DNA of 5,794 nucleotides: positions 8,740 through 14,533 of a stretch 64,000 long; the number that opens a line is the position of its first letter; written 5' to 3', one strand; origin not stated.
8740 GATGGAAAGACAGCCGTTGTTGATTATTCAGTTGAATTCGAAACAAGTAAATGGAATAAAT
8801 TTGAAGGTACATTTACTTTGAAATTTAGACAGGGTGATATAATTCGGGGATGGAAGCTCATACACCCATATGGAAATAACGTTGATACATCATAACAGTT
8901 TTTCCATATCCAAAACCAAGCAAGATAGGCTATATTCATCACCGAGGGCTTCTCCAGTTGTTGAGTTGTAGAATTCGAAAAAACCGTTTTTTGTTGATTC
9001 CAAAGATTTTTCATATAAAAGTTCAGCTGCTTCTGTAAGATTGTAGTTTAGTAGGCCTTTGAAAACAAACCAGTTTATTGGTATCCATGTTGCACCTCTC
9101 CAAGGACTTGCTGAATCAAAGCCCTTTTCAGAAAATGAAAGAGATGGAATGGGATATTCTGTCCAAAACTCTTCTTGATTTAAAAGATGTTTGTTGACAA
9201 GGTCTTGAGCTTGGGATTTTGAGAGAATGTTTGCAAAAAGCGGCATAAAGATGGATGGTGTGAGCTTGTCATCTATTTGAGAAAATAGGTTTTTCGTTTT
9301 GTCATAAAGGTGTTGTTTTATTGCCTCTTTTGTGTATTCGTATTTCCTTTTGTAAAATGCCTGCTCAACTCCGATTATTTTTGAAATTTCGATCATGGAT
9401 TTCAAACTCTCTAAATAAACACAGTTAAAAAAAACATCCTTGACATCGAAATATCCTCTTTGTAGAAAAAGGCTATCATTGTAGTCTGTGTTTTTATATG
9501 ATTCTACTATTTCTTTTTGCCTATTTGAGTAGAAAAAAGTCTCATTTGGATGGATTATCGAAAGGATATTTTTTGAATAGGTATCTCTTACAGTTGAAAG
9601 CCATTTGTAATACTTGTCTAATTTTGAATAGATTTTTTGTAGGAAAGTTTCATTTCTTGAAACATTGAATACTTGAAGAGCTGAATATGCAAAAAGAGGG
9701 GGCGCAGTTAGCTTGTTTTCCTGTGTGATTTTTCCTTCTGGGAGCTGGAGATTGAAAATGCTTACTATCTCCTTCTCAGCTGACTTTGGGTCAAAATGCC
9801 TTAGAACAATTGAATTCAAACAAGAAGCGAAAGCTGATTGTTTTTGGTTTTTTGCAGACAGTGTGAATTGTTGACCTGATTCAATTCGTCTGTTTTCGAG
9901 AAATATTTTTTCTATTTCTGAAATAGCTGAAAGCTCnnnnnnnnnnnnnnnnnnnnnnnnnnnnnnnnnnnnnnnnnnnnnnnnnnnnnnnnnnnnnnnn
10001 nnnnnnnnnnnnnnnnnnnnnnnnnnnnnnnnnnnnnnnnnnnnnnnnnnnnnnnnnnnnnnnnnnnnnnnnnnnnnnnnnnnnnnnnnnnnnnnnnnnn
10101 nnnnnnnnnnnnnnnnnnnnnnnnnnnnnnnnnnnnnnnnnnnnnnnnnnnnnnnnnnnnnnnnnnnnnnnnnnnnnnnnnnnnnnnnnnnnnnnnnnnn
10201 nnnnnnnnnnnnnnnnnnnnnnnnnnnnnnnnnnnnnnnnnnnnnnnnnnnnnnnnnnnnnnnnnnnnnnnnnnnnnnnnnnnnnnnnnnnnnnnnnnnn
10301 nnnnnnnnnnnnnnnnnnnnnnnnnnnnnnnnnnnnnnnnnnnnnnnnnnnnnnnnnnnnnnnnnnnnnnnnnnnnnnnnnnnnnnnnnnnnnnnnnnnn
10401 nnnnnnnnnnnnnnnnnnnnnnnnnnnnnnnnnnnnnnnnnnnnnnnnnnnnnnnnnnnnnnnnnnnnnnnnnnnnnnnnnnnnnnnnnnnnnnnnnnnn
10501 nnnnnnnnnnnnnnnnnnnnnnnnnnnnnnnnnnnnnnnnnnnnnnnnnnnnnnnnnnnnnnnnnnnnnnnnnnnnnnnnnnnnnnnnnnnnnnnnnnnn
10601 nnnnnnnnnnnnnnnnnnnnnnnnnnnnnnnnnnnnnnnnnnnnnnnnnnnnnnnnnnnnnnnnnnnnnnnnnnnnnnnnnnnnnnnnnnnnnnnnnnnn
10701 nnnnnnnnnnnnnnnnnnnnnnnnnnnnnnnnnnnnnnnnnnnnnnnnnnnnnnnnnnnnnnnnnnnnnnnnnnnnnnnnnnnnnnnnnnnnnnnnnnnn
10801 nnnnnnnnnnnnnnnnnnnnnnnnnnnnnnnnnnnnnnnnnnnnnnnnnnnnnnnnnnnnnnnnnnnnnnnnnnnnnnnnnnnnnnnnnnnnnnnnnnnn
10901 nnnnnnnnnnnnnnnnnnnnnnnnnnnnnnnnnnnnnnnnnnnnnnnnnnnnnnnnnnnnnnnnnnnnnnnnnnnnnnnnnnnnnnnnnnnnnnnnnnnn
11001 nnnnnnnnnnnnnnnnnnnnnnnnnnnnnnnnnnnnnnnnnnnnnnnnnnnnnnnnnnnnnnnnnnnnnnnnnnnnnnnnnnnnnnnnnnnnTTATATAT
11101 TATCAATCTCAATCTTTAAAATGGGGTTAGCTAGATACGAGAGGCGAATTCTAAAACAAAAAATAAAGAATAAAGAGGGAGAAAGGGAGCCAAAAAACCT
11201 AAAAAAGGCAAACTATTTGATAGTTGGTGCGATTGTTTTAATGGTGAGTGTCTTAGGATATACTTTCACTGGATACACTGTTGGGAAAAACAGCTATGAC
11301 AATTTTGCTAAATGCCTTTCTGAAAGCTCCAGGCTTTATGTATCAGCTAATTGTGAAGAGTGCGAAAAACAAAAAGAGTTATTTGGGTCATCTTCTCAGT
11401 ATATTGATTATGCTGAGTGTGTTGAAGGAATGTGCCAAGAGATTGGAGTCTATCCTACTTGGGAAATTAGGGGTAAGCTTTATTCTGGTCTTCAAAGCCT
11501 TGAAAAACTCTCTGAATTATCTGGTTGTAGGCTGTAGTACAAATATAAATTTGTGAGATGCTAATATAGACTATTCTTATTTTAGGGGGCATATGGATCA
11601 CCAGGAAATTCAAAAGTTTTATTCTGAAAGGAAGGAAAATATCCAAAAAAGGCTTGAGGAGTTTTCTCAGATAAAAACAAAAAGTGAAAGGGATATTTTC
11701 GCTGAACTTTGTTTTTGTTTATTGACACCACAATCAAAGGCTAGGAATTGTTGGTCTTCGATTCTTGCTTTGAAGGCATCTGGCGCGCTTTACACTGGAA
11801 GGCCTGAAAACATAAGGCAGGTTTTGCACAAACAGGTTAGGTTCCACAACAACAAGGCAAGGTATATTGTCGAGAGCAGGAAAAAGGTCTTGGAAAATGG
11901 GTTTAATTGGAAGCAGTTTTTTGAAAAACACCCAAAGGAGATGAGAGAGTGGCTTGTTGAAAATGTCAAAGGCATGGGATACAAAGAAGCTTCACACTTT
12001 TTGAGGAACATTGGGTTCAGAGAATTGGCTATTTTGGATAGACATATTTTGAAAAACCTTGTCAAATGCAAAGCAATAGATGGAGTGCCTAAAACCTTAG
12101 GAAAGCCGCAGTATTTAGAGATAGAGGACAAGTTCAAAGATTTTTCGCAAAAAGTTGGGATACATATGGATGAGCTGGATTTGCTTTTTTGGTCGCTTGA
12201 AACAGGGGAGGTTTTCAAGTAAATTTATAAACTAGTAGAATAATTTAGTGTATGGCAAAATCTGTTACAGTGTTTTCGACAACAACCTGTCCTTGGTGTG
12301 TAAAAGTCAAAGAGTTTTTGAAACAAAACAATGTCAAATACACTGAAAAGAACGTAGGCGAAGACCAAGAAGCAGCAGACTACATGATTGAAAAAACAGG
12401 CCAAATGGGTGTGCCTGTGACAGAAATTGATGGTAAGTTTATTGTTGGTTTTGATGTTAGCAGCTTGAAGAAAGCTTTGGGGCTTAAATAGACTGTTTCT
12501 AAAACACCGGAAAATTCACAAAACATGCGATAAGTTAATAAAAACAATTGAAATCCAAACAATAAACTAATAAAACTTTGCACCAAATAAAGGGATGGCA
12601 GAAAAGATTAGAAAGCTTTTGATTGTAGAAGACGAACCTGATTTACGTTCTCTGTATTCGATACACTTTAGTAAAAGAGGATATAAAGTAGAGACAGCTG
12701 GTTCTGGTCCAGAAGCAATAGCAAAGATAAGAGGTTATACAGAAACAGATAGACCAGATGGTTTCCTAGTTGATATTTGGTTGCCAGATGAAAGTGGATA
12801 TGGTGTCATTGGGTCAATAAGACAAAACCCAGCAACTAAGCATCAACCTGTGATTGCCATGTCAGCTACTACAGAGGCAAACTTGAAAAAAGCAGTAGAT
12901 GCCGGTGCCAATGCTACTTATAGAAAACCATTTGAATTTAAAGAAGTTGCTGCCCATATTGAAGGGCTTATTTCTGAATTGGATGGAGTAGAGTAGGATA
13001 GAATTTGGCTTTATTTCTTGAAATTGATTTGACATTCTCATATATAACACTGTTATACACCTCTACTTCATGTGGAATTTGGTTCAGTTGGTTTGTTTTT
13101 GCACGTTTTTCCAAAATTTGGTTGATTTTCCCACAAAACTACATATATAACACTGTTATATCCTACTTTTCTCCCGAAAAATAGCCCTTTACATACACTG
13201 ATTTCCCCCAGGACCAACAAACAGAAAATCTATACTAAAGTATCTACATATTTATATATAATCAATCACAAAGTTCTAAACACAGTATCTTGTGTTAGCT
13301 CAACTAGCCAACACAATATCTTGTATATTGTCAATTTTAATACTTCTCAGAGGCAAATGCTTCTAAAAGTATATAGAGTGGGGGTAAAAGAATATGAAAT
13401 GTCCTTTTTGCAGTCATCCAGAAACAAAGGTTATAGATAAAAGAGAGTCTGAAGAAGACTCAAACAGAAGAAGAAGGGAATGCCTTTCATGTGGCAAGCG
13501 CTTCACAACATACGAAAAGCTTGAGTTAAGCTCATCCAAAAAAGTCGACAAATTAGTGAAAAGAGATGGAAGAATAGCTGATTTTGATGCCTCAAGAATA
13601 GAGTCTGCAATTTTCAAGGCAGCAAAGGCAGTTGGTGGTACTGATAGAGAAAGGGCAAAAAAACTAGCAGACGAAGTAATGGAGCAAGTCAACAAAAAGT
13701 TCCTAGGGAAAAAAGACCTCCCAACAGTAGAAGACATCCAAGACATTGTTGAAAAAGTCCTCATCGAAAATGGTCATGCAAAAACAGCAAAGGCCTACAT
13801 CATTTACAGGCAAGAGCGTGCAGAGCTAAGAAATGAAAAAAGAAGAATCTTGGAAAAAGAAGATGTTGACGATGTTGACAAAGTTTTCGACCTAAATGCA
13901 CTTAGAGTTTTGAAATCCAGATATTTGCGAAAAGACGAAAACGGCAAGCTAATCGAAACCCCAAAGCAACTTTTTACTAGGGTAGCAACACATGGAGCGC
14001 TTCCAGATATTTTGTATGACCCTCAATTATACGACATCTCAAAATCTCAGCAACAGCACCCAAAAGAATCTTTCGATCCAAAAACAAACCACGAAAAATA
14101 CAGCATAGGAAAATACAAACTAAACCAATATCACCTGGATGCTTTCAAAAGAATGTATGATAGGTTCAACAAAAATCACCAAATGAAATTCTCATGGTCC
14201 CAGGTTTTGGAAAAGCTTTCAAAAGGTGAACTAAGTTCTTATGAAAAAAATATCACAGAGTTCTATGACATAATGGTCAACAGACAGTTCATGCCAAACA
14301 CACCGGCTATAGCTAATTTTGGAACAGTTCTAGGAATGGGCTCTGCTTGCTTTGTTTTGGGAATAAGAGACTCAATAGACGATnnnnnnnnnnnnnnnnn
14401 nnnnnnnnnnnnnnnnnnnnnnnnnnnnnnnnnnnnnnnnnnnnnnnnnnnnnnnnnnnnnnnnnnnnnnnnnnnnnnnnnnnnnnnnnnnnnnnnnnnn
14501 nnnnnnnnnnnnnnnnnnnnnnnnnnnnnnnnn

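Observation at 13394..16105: Class II RNR fused to an NrdR-like N-terminus (zinc ribbon plus ATP-cone), with two identical palindromic boxes in its own 5' region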

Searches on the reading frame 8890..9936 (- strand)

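Call 56: search_protein_families(library=pfam, proteins=[window:8890-9936:-], max_evalue=0.00001)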
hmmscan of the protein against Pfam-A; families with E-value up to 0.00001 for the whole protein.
window:8890-9936:- (348 aa): 4 families
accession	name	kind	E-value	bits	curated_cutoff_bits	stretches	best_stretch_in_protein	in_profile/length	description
PF22422.2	MGH1-like_GH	-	5.5e-43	148.3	27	1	33-334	4-351/356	Mannosylglycerate hydrolase MGH1-like glycoside hydrolase domain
PF01204.24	Trehalase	-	1.1e-10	41.5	21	1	189-321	328-468/512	Trehalase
PF03200.22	Glyco_hydro_63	-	4.5e-09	36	22.4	1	230-303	351-431/492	Glycosyl hydrolase family 63 C-terminal domain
PF17389.8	Bac_rhamnosid6H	-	2.2e-06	27.6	24.5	1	84-254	105-253/339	Bacterial alpha-L-rhamnosidase 6 hairpin glycosidase domain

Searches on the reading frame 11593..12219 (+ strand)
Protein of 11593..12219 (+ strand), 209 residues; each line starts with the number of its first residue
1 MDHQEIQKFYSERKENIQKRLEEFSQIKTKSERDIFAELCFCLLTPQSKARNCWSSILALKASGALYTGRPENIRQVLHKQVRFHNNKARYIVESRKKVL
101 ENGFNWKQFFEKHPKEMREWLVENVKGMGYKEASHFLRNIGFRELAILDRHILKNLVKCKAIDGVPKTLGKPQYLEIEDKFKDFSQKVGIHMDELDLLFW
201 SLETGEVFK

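Call 56: search_protein_families(library=pfam, proteins=[window:11593-12219:+], max_evalue=0.00001)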
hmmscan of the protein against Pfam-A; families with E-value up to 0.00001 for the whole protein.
window:11593-12219:+ (209 aa): 1 family
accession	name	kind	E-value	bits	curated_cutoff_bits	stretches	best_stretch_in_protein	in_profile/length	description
PF22175.2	Ogg-HhH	-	1.7e-60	203.9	27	1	17-190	1-173/173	8-oxoguanine DNA glycosylase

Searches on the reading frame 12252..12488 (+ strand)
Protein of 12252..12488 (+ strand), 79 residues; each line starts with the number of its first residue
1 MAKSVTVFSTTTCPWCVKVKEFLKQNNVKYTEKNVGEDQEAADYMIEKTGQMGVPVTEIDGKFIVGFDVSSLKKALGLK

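Call 56: search_protein_families(library=pfam, proteins=[window:12252-12488:+], max_evalue=0.00001)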
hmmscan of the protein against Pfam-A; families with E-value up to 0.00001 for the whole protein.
window:12252-12488:+ (79 aa): 1 family
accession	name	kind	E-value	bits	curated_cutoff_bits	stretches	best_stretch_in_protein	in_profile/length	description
PF00462.30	Glutaredoxin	-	9.7e-21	74.2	22.9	1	5-64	1-60/60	Glutaredoxin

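Call 82: search_protein_families(library=ncbifam, proteins=[window:12252-12488:+], max_evalue=0.00001)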
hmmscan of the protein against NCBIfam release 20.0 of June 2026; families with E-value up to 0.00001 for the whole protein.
window:12252-12488:+ (79 aa): 10 families
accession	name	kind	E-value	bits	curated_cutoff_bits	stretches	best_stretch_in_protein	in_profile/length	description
TIGR02196.1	GlrX_YruB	hypoth_equivalog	6.8e-27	93.8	88.55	1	5-76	2-73/74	glutaredoxin-like protein, YruB-family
NF041212.1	Uxx_star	subfamily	4.8e-13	49.2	66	1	5-70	1-67/70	Uxx-star family glutaredoxin-like (seleno)protein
TIGR02181.1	GRX_bact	equivalog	4.8e-13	49.1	90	1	5-68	1-65/80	glutaredoxin 3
TIGR02194.1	GlrX_NrdH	subfamily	1.6e-12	47.4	85.75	1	5-74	1-70/72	glutaredoxin-like protein NrdH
TIGR02200.1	GlrX_actino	hypoth_equivalog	4.8e-12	46.1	89.5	1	5-69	2-68/77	mycoredoxin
NF007923.0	PRK10638.1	equivalog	1.9e-11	43.8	129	1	4-68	3-67/83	glutaredoxin 3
TIGR02190.1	GlrX-dom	hypoth_equivalog_domain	2.4e-11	43.4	99.3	1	3-68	8-72/79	glutaredoxin-family domain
TIGR02180.1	GRX_euk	equivalog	8.1e-11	42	87.25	1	5-68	1-69/84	glutaredoxin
NF041114.2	gluta_UXX_star_1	equivalog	1.5e-06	28.3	72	1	5-68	1-65/70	UXX-star selenoprotein family 1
NF045501.1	HUGP_GUXX-star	exception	8.2e-06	25.5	325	1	2-68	164-231/236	HUGP/GUXX-star fusion selenoprotein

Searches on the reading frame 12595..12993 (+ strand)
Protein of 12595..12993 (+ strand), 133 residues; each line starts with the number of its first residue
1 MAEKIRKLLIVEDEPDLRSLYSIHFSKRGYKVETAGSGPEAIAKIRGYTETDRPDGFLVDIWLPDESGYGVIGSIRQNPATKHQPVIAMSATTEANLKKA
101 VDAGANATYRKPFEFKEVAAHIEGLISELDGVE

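Call 56: search_protein_families(library=pfam, proteins=[window:12595-12993:+], max_evalue=0.00001)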
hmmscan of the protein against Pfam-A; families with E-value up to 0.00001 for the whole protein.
window:12595-12993:+ (133 aa): 1 family
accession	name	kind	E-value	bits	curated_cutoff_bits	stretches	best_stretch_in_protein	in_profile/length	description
PF00072.30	Response_reg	-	3.4e-19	69.5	30.2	1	9-122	2-110/111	Response regulator receiver domain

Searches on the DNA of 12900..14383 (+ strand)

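Call 41: search_rna_families(source=window, start=12900, end=13450, threshold=evalue, max_evalue=1)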
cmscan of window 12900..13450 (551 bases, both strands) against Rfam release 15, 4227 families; matches with E-value up to 1: 0.
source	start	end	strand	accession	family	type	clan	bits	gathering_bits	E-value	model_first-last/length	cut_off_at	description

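Call 78: search_rna_families(source=L085, start=3780, end=4020, threshold=evalue, max_evalue=1)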
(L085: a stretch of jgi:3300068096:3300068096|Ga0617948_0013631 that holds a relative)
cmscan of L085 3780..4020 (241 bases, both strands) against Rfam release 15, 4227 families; matches with E-value up to 1: 0.
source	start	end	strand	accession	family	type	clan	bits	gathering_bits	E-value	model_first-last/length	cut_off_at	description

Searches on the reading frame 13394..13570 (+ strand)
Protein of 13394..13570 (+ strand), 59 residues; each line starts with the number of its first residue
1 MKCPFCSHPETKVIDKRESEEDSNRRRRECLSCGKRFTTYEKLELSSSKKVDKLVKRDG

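Call 79: find_homologous_proteins(query=window:13394-13570:+, max_evalue=0.001)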
Query seq(59 aa) (59 aa): 1114 proteins with E <= 0.001 among 1125 candidates; the best 120 are listed.
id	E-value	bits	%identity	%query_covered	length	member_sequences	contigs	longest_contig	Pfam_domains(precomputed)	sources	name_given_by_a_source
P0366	1.7e-14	71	73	75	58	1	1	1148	PF22811.3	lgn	-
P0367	4.9e-14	69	62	100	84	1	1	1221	PF22811.3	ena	-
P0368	6.1e-14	69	62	100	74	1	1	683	PF22811.3,PF03477.22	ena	-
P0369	6.9e-14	69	71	75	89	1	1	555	PF22811.3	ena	-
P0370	8.1e-14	68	71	75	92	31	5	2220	PF22811.3,PF03477.22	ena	-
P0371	8.2e-14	68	67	90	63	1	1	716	PF22811.3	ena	-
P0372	9.9e-14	68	71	75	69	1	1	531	PF22811.3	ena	-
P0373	1.1e-13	68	61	100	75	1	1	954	PF22811.3,PF03477.22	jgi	jgi:transcriptional repressor NrdR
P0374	1.3e-13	68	63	100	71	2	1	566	PF22811.3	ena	-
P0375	1.6e-13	68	61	100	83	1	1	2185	PF22811.3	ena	-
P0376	1.9e-13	67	63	100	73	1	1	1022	PF22811.3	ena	-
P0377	2.1e-13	67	71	75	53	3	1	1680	PF22811.3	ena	-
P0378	2.2e-13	67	61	100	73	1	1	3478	PF22811.3,PF03477.22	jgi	-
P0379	2.5e-13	67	64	100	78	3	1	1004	PF22811.3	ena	-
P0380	3.2e-13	67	67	90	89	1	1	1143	PF22811.3,PF03477.22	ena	-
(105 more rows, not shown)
